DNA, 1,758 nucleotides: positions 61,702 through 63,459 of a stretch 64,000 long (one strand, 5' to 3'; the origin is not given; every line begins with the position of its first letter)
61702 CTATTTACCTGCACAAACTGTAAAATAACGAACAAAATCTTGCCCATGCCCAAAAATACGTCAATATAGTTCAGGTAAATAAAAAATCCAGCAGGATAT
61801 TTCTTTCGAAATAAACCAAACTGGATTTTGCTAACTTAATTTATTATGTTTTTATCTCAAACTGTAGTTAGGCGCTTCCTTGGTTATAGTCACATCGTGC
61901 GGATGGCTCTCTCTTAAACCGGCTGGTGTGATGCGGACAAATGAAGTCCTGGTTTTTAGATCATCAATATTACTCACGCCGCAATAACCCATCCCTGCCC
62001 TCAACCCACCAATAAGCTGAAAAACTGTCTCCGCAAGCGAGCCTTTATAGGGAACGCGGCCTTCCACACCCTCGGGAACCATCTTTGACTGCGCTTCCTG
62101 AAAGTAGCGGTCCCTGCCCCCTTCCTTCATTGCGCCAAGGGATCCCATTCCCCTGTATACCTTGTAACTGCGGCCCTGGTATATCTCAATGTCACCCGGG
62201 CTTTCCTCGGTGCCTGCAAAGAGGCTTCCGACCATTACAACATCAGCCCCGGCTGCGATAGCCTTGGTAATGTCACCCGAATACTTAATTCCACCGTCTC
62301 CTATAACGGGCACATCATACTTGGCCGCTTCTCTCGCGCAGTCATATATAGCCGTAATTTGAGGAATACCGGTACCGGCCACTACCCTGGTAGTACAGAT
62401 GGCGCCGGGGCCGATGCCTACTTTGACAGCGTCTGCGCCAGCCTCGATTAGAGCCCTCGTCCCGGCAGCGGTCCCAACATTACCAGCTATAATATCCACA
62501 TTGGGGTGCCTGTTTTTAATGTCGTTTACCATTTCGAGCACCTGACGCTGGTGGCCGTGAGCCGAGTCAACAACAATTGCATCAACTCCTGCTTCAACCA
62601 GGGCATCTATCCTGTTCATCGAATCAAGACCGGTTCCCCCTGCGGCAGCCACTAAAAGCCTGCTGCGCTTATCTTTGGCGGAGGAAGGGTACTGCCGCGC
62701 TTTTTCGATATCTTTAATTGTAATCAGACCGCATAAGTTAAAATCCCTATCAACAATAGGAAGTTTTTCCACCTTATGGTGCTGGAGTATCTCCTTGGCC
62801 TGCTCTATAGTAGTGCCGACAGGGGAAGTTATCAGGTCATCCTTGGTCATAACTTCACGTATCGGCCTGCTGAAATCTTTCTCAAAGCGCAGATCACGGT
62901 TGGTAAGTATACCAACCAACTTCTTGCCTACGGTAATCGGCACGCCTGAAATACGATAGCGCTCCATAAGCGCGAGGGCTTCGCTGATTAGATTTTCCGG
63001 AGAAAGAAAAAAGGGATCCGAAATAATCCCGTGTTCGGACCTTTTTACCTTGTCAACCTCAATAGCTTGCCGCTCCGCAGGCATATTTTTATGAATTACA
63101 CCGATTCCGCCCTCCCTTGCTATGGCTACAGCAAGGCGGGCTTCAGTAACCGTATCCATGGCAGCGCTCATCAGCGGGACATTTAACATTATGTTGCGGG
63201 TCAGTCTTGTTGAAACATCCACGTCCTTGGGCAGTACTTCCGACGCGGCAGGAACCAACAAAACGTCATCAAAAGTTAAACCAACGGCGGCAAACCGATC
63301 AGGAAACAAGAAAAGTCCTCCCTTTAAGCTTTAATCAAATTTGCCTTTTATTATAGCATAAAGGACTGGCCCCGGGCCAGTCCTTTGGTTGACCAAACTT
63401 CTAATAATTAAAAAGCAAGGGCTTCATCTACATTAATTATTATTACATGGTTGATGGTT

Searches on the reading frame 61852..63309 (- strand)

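Call 7: search_protein_families(library=pfam, proteins=[window:61852-63309:-], max_evalue=0.001)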
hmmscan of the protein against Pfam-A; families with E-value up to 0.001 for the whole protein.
window:61852-63309:- (485 aa): 5 families
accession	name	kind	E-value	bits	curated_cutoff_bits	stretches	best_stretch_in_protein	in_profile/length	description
PF00478.31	IMPDH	-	6.4e-165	548.7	25.6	1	10-471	1-345/345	IMP dehydrogenase / GMP reductase domain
PF00571.33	CBS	-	4.7e-21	75.3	24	2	150-204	1-54/57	CBS domain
PF03060.21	NMO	-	4.8e-11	43.1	28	1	227-371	99-232/331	Nitronate monooxygenase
PF01070.24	FMN_dh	-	8.6e-06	25.5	24.9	1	275-364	223-305/350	FMN-dependent dehydrogenase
PF00977.27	His_biosynth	-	0.00011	22.2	23.6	1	225-364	79-222/228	Histidine biosynthesis protein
